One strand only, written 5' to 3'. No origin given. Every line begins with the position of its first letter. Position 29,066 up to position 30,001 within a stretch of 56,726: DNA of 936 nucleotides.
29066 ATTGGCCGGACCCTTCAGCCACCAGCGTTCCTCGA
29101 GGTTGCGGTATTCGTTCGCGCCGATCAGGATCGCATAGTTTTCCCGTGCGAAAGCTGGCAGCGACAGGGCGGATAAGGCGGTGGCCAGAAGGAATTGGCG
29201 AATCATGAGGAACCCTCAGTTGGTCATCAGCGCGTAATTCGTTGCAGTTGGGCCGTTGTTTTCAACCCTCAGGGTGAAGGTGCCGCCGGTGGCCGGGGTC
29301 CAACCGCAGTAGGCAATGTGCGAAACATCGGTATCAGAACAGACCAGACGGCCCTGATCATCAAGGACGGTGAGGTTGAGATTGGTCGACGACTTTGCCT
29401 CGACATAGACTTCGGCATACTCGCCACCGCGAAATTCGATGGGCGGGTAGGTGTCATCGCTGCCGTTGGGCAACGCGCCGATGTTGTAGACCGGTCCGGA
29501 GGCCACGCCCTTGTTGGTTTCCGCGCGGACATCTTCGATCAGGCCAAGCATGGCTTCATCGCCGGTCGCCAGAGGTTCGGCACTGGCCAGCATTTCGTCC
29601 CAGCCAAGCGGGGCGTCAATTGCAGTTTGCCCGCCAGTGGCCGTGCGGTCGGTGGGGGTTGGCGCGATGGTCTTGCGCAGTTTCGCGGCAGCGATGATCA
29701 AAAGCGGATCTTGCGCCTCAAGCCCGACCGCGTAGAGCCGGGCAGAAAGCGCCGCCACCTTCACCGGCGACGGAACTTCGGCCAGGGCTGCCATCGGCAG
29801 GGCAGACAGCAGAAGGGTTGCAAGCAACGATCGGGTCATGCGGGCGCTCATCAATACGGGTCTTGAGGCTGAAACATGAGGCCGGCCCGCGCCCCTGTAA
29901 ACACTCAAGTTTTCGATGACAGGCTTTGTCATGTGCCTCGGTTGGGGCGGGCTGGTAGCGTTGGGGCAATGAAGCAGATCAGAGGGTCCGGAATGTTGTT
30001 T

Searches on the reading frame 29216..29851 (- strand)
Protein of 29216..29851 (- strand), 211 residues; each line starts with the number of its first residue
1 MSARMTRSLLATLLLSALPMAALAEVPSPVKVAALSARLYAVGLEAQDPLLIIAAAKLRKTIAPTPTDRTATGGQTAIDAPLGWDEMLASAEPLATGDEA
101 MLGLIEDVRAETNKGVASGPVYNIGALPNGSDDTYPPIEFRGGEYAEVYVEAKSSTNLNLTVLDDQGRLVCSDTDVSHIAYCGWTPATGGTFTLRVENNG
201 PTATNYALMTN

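Call 4: search_protein_families(library=pfam, proteins=[window:29216-29851:-], max_evalue=1)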
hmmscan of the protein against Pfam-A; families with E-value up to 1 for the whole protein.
window:29216-29851:- (211 aa): 0 families

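Call 5: search_protein_families(library=ncbifam, proteins=[window:29216-29851:-], max_evalue=1)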
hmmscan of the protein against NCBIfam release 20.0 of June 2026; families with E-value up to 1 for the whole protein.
window:29216-29851:- (211 aa): 1 family
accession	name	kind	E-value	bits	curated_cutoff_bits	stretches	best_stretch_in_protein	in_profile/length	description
NF006672.0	PRK09220.1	equivalog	0.18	11.2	226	1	177-199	20-42/209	methylthioribulose 1-phosphate dehydratase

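Call 9: find_homologous_proteins(query=A1)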
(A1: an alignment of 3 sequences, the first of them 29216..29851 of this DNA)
Query A1 (3 sequences) (211 aa, profile of the alignment): 805 proteins with E <= 0.001 among 8000 candidates; the best 120 are listed.
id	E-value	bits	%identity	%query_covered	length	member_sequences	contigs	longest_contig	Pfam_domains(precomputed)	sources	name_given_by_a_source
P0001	8.3e-112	390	34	84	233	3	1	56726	-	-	-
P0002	3.2e-104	366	35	84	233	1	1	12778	-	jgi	jgi:hypothetical protein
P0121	1.1e-103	364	31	98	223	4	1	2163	-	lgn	-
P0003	3.7e-102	359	37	84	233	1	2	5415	-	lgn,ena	-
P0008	2.0e-101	356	38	84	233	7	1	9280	-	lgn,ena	-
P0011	6.4e-101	355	35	88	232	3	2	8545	-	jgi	jgi:hypothetical protein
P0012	1.9e-97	343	40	84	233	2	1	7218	-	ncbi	-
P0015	4.7e-93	329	37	84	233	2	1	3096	-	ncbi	-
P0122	6.2e-91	322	100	98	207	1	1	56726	-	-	-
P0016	9.3e-91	322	38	75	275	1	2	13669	-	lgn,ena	-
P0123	1.4e-90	321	100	98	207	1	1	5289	-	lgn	-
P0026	8.0e-88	312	33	96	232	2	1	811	-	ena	-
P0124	9.2e-86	305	94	98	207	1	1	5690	-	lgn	-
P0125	3.3e-83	297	28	93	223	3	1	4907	-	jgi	jgi:hypothetical protein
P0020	2.5e-82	294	39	63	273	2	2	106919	-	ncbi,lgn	-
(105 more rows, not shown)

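Call 18: search_protein_representatives(alignment_id=A1)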
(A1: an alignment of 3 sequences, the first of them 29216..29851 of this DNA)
Query: 3 sequences, 230 profile positions. Proteins with E-value up to 0.001 (for the whole library): 2683; up to 1e-10: 1375; up to 1e-30: 234. The best 150 are listed.
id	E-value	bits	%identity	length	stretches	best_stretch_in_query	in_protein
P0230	9.3e-85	300.3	-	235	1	7-230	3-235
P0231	1.7e-78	279.7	-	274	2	84-230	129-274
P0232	4.2e-67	242.5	-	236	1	8-230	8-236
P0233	4.0e-66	239.3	-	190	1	89-230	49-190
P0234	8.2e-61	221.9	-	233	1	8-230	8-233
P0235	9.4e-60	218.5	-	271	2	45-230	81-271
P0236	3.3e-59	216.7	-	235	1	2-230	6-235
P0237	5.1e-59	216.1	-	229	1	6-230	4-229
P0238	2.7e-58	213.7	-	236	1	13-230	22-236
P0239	1.2e-57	211.6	-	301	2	96-230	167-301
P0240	6.9e-57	209.1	-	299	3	143-230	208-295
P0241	1.2e-56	208.3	-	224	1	15-230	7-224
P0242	1.3e-56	208.2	-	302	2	94-230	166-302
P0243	3.2e-56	206.9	-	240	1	10-230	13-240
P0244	5.2e-55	202.9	-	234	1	9-230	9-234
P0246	1.7e-53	197.9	-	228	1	12-230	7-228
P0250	2.8e-51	190.7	-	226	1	13-230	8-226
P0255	2.0e-49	184.6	-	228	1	7-230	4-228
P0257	7.1e-49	182.9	-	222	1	6-230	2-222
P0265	8.9e-47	176.0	-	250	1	17-230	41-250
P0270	2.0e-46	174.8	-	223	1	11-230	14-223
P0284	1.4e-43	165.5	-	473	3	136-229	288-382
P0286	1.6e-43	165.4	-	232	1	7-230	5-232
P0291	3.9e-43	164.1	-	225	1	11-230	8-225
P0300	9.0e-42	159.6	-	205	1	20-230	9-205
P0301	1.3e-41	159.1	-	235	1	9-230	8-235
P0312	1.7e-40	155.5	-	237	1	14-230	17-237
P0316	3.0e-40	154.6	-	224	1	10-230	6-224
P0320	7.3e-40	153.4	-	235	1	11-230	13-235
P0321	1.9e-39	152.0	-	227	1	15-230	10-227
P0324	3.4e-39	151.2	-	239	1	22-230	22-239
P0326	6.5e-39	150.3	-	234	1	20-230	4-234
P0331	1.0e-38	149.6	-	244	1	13-230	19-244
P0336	1.9e-38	148.7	-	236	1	11-229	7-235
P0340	5.9e-38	147.1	-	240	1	19-230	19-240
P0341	6.0e-38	147.1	-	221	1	14-230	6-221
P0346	1.7e-37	145.6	-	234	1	12-230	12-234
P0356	1.1e-36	142.9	-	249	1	21-230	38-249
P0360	2.2e-36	142.0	-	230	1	11-228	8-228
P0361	2.7e-36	141.7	-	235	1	11-230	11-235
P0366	4.9e-36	140.8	-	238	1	39-230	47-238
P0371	1.9e-35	138.9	-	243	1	13-230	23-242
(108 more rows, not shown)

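Call 29: find_encoding_contigs(protein=P0360, flank=8000, max_places=4)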
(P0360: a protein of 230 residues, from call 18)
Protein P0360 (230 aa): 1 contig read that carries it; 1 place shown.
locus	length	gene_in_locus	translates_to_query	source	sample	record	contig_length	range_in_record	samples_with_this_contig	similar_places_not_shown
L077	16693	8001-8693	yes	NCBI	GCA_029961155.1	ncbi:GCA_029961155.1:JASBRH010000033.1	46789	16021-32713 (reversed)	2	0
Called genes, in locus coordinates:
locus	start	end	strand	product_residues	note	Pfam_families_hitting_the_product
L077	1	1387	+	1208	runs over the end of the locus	-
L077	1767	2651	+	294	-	PF03446:NAD_binding_2, PF09130:DUF1932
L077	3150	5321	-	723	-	PF00656:Peptidase_C14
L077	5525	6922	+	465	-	PF05226:CHASE2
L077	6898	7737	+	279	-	-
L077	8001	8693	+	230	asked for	-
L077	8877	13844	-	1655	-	PF23381:Beta-prop_IFT122_1st (faint), PF23414:Beta-prop_EML_2 (faint), PF24807:WD40_CDC20-Fz (faint), PF25171:Beta-prop_WDR36-Utp21_1st (faint), PF25173:Beta-prop_WDR3_1st (faint), PF25174:Beta-prop_THOC3 (faint), PF25175:Beta-prop_WDR5 (faint)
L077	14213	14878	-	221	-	PF02586:SRAP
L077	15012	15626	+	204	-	PF05494:MlaC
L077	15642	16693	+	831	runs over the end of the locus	PF03176:MMPL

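Call 31: list_cluster_members(proteins=[P0360, P0340, P0320, P0300, P0270, P0257, P0250, P0246, P0237, P0234])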
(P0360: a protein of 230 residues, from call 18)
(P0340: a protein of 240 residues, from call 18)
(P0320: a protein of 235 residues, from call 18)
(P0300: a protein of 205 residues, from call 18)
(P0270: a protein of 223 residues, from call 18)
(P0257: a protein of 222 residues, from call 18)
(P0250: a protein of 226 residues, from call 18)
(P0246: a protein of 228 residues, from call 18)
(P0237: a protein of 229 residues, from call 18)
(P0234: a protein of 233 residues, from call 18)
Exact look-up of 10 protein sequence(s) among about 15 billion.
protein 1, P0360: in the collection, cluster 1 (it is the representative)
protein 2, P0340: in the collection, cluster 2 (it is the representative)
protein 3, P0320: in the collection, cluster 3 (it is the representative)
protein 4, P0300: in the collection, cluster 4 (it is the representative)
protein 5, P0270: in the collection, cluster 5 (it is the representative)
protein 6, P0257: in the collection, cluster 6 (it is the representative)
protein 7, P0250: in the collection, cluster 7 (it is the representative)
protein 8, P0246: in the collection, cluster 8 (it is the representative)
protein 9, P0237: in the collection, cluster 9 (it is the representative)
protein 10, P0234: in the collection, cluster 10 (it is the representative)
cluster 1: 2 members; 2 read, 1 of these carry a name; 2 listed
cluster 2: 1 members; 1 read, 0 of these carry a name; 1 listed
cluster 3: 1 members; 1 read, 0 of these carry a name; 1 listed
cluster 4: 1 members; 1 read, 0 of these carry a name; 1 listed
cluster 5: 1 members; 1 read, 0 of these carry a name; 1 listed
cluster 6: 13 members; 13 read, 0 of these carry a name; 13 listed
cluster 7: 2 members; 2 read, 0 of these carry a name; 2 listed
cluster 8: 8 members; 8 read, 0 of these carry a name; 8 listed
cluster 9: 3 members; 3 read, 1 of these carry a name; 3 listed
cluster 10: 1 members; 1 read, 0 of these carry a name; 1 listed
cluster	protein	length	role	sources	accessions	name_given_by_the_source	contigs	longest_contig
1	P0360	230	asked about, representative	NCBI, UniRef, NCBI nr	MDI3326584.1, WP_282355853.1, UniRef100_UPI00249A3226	hypothetical protein QKW35_19575 [Pontibacterium granulatum] | hypothetical protein n=1 Tax=Pontibacterium granulatum TaxID=2036029 RepID=UPI00249A3226 | hypothetical protein [Pontibacterium granulatum]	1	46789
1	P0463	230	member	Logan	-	-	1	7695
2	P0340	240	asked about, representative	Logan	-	-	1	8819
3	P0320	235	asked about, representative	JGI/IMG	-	-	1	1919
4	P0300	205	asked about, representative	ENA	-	-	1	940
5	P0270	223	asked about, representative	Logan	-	-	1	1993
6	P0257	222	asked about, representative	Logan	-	-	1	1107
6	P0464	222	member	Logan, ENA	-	-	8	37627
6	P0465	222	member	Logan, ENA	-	-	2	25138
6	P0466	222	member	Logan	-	-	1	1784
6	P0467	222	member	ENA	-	-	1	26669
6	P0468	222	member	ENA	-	-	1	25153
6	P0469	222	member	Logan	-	-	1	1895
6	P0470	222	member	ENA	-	-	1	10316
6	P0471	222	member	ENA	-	-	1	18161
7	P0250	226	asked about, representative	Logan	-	-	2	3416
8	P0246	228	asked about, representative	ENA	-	-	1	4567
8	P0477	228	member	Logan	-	-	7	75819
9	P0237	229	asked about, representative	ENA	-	-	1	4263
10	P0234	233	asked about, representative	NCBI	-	-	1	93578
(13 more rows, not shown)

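Call 32: find_encoding_contigs(protein=P0340, flank=8000, max_places=2)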
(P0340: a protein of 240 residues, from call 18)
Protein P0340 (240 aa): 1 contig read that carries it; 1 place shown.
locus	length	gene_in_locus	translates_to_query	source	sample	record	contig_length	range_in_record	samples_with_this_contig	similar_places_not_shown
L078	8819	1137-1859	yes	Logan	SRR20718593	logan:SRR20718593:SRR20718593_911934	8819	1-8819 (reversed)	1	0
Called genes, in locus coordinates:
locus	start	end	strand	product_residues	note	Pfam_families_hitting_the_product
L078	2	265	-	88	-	?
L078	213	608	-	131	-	PF13276:HTH_21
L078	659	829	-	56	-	PF01527:HTH_Tnp_1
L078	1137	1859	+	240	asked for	-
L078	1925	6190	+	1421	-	PF00515:TPR_1 (faint), PF08238:Sel1 (faint), PF24885:TPR_NPHP3 (faint), PF13374:TPR_10 (weak), PF13424:TPR_12, PF13374:TPR_10 (weak), PF13424:TPR_12, PF12770:CHAT, +1 more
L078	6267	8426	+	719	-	PF00656:Peptidase_C14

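Call 33: find_encoding_contigs(protein=P0464, flank=8000, max_places=2)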
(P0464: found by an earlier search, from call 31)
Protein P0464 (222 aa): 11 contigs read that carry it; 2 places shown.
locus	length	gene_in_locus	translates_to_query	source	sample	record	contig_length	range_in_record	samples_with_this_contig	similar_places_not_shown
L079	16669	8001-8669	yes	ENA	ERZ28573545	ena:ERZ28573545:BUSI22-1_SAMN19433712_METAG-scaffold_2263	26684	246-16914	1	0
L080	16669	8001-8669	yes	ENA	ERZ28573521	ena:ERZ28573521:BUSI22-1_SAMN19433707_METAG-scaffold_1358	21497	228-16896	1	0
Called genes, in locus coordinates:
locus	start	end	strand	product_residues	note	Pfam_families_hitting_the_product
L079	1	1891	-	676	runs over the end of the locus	PF05378:Hydant_A_N, PF13941:MutL (faint), PF01968:Hydantoinase_A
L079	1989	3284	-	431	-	PF00309:Sigma54_AID, PF04963:Sigma54_CBD, PF04552:Sigma54_DBD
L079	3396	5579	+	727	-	PF07992:Pyr_redox_2, PF00070:Pyr_redox, PF00586:AIRS, PF02769:AIRS_C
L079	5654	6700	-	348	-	PF00581:Rhodanese, PF26341:AAA_SelU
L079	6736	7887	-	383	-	PF01546:Peptidase_M20, PF07687:M20_dimer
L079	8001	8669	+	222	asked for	-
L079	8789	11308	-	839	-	PF02687:FtsX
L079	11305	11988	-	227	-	PF00005:ABC_tran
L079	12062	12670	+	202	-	PF00657:Lipase_GDSL, PF13472:Lipase_GDSL_2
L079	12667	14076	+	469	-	PF01565:FAD_binding_4, PF02913:FAD-oxidase_C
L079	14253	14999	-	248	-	PF06293:Kdo (faint)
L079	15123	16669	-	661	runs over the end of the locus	PF01379:Porphobil_deam, PF03900:Porphobil_deamC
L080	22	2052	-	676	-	PF05378:Hydant_A_N, PF13941:MutL (faint), PF01968:Hydantoinase_A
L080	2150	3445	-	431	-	PF00309:Sigma54_AID, PF04963:Sigma54_CBD, PF04552:Sigma54_DBD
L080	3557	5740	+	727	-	PF07992:Pyr_redox_2, PF00070:Pyr_redox, PF00586:AIRS, PF02769:AIRS_C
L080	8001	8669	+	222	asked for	-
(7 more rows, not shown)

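Call 34: find_encoding_contigs(protein=P0477, flank=8000, max_places=2)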
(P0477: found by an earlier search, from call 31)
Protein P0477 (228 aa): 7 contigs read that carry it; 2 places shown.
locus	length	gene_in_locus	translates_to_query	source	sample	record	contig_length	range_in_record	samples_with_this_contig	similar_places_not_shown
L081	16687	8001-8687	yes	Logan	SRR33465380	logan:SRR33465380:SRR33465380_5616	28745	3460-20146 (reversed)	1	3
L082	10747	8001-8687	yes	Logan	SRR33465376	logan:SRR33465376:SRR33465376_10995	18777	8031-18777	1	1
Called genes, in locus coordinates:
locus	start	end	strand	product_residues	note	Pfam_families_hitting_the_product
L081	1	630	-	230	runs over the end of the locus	PF02397:Bac_transf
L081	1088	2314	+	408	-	PF13439:Glyco_transf_4 (weak), PF20706:GT4-conflict, PF00534:Glycos_transf_1, PF13692:Glyco_trans_1_4, PF13524:Glyco_trans_1_2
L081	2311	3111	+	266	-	-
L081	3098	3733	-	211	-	PF00657:Lipase_GDSL (weak), PF13472:Lipase_GDSL_2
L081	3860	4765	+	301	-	PF00085:Thioredoxin, PF13098:Thioredoxin_2, PF14559:TPR_19, PF14561:TPR_20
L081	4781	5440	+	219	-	PF02190:LON_substr_bdg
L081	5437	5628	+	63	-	PF03966:Trm112p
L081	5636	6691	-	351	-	PF00581:Rhodanese, PF26341:AAA_SelU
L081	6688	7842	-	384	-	PF01546:Peptidase_M20, PF07687:M20_dimer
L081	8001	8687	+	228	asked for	-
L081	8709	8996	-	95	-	-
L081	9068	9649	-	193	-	PF03352:Adenine_glyco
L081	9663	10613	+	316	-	PF00563:EAL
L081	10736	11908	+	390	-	PF00108:Thiolase_N, PF02803:Thiolase_C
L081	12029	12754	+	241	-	PF00106:adh_short, PF08659:KR, PF13561:adh_short_C2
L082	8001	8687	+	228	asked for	-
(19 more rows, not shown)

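Call 35: find_encoding_contigs(protein=P0234, flank=8000, max_places=2)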
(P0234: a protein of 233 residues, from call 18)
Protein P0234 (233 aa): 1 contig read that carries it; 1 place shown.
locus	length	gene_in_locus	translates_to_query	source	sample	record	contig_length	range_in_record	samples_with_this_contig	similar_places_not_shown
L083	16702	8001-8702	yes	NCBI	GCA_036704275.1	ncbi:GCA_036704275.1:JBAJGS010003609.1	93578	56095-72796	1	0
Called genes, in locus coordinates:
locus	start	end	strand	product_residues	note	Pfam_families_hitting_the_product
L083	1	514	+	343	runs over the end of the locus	PF05544:Pro_racemase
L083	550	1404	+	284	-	PF00892:EamA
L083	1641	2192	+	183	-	PF13403:Hint_2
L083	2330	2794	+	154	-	PF01668:SmpB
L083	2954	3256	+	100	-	-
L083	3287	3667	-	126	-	-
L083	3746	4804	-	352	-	PF00581:Rhodanese, PF26341:AAA_SelU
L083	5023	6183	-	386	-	PF01546:Peptidase_M20, PF07687:M20_dimer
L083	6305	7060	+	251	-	-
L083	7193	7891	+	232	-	-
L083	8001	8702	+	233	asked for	-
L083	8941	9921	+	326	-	-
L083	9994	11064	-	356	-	PF00089:Trypsin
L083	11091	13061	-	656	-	PF00656:Peptidase_C14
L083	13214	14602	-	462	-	PF00672:HAMP, PF00512:HisKA (weak), PF02518:HATPase_c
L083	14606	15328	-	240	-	PF00072:Response_reg, PF00486:Trans_reg_C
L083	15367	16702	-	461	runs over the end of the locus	PF13365:Trypsin_2, PF00595:PDZ, PF13180:PDZ_2 (faint), PF17820:PDZ_6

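Call 39: list_cluster_members(proteins=[P0301, P0316, P0321, P0326, P0331, P0336, P0341, P0346, P0356, P0361])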
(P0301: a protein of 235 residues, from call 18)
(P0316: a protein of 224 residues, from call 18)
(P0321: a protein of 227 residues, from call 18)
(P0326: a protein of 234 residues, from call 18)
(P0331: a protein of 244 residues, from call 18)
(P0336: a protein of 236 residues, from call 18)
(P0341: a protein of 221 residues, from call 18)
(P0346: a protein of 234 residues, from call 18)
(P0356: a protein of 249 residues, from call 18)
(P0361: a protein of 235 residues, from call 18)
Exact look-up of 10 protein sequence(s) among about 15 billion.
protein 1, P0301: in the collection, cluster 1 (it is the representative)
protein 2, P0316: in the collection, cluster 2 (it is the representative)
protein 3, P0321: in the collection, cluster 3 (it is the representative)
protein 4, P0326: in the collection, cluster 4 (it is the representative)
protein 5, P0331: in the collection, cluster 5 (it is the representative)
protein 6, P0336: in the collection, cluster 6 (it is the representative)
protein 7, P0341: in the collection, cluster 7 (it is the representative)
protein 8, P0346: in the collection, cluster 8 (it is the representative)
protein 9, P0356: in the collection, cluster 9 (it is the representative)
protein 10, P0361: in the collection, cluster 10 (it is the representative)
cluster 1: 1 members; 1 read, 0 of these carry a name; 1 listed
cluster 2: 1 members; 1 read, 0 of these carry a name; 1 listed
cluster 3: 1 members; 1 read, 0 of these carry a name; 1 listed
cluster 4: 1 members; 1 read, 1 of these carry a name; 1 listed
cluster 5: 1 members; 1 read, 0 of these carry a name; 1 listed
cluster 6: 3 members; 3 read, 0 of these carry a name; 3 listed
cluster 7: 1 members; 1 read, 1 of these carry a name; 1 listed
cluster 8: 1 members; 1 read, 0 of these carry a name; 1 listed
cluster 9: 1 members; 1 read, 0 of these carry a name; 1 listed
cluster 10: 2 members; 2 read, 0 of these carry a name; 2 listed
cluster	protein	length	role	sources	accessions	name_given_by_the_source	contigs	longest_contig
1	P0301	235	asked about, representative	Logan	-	-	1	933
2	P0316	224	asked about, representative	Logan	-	-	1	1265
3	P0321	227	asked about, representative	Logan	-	-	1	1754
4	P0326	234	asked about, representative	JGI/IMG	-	hypothetical protein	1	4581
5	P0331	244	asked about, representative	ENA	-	-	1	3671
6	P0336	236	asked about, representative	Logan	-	-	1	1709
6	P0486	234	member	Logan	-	-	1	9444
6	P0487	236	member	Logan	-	-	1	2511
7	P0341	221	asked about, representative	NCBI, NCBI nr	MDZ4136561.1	MAG: hypothetical protein U1D06_13350 [Paracoccaceae bacterium] | hypothetical protein [Paracoccaceae bacterium]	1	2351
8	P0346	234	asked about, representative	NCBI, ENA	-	-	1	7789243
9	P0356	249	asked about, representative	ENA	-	-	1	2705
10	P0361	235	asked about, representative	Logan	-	-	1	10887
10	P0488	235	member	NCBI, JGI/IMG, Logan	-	-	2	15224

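Call 40: list_cluster_members(proteins=[P0366, P0371, P0291, P0286, P0265, P0255, P0312, P0324, P0240, P0284])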
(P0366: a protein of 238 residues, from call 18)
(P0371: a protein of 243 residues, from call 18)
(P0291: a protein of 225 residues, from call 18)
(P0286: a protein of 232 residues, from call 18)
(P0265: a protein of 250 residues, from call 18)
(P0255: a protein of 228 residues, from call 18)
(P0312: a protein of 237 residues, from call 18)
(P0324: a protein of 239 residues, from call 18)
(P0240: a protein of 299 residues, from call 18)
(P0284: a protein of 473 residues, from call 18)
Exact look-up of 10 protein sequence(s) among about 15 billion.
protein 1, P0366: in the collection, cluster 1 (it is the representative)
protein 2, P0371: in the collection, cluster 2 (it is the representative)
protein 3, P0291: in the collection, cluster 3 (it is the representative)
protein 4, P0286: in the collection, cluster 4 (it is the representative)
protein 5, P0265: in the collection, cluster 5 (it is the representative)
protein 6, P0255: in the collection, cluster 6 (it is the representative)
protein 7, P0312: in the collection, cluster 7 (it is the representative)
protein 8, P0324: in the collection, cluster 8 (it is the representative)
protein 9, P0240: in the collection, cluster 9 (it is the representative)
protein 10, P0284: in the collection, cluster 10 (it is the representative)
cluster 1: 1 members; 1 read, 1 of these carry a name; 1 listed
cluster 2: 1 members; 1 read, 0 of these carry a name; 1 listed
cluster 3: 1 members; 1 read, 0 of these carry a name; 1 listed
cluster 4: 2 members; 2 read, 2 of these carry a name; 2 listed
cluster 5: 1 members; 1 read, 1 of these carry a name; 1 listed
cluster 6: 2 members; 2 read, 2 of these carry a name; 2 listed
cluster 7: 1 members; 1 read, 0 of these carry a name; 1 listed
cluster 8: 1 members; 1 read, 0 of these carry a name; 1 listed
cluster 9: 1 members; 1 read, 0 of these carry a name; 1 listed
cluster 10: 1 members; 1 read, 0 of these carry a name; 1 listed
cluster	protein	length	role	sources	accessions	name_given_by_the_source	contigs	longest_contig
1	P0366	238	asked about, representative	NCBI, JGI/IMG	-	hypothetical protein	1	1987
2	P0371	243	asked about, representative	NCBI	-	-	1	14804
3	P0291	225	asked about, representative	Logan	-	-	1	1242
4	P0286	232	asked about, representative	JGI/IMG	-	hypothetical protein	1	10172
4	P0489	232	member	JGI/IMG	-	hypothetical protein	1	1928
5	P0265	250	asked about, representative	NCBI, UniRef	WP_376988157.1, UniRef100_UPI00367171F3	hypothetical protein [Bosea sp. R86505] | hypothetical protein n=1 Tax=Bosea sp. R86505 TaxID=3101710 RepID=UPI00367171F3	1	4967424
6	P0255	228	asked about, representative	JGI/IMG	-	hypothetical protein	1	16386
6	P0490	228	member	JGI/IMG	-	hypothetical protein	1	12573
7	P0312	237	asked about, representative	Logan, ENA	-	-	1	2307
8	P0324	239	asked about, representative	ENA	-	-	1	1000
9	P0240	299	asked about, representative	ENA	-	-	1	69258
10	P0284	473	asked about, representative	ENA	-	-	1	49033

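Call 41: find_encoding_contigs(protein=P0346, flank=8000, max_places=1)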
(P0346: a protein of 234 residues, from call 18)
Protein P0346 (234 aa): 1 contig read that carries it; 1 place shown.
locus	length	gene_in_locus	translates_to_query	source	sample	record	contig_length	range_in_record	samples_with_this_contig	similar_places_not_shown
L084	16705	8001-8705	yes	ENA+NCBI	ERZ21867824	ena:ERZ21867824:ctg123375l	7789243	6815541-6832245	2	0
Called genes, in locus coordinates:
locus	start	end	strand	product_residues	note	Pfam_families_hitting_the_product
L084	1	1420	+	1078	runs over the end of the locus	PF17874:TPR_MalT, PF24885:TPR_NPHP3, PF13424:TPR_12, PF13374:TPR_10, PF13424:TPR_12, PF13374:TPR_10, PF13424:TPR_12, PF24885:TPR_NPHP3, +25 more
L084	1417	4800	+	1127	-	PF13424:TPR_12, PF24885:TPR_NPHP3, PF13374:TPR_10, PF13374:TPR_10, PF13424:TPR_12, PF24885:TPR_NPHP3, PF13374:TPR_10, PF13424:TPR_12, +28 more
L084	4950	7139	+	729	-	PF00656:Peptidase_C14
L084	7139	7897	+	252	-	-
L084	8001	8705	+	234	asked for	-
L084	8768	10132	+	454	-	PF00089:Trypsin, PF13365:Trypsin_2, PF00595:PDZ, PF13180:PDZ_2, PF17820:PDZ_6, PF00595:PDZ (weak), PF17820:PDZ_6 (weak)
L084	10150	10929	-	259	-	PF00497:SBP_bac_3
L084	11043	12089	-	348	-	PF00005:ABC_tran, PF13304:AAA_21 (faint), PF08402:TOBE_2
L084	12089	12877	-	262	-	PF00528:BPD_transp_1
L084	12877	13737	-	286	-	PF00528:BPD_transp_1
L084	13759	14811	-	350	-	PF01547:SBP_bac_1, PF13416:SBP_bac_8, PF13531:SBP_bac_11 (weak), PF13343:SBP_bac_6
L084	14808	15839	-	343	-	PF00294:PfkB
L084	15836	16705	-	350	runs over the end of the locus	PF03747:ADP_ribosyl_GH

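Call 42: find_encoding_contigs(protein=P0265, flank=8000, max_places=1)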
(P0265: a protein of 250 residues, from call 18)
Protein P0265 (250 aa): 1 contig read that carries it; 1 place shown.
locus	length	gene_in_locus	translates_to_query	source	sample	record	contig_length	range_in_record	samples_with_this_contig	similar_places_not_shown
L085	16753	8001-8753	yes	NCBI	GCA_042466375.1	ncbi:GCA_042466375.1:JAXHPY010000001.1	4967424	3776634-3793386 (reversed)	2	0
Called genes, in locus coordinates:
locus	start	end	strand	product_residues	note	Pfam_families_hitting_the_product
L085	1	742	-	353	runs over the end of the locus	PF06580:His_kinase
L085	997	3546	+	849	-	PF12951:PATR, PF03797:Autotransporter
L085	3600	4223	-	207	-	PF20172:DUF6538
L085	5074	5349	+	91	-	PF01527:HTH_Tnp_1, PF13384:HTH_23 (weak)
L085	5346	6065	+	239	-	PF13276:HTH_21, PF00665:rve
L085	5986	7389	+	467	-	PF13936:HTH_38, PF00665:rve (weak)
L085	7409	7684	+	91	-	PF13683:rve_3, PF13333:rve_2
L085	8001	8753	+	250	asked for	-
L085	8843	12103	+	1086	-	PF13424:TPR_12 (weak), PF24885:TPR_NPHP3, PF13374:TPR_10 (weak), PF13424:TPR_12, PF13374:TPR_10, PF13424:TPR_12, PF24885:TPR_NPHP3, PF12770:CHAT, +6 more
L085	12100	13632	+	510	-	PF00089:Trypsin, PF13365:Trypsin_2, PF00595:PDZ, PF13180:PDZ_2, PF17820:PDZ_6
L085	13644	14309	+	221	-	PF00072:Response_reg, PF00486:Trans_reg_C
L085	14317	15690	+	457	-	PF00512:HisKA (faint), PF02518:HATPase_c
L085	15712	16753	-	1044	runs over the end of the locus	PF13424:TPR_12, PF24885:TPR_NPHP3, PF13374:TPR_10, PF24885:TPR_NPHP3, PF13374:TPR_10, PF13424:TPR_12, PF13374:TPR_10, PF13424:TPR_12, +10 more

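Call 43: find_encoding_contigs(protein=P0371, flank=8000, max_places=1)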
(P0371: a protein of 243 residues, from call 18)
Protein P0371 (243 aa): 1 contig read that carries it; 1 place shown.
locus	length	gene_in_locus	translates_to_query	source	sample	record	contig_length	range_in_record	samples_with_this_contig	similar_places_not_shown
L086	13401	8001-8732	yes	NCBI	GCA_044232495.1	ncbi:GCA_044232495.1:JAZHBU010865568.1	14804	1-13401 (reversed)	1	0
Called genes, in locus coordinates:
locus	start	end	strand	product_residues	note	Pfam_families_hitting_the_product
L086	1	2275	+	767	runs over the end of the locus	PF00656:Peptidase_C14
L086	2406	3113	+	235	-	-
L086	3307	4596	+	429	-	PF00089:Trypsin, PF13365:Trypsin_2, PF00595:PDZ, PF13180:PDZ_2, PF17820:PDZ_6, PF00595:PDZ, PF13180:PDZ_2, PF17820:PDZ_6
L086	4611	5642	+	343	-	PF00072:Response_reg, PF00486:Trans_reg_C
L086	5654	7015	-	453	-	PF00672:HAMP (weak), PF13581:HATPase_c_2 (faint), PF02518:HATPase_c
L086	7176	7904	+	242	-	-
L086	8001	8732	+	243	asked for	-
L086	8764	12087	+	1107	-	PF13424:TPR_12, PF17874:TPR_MalT, PF13374:TPR_10, PF13424:TPR_12, PF24885:TPR_NPHP3, PF13374:TPR_10, PF13424:TPR_12, PF13374:TPR_10, +32 more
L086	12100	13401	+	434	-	?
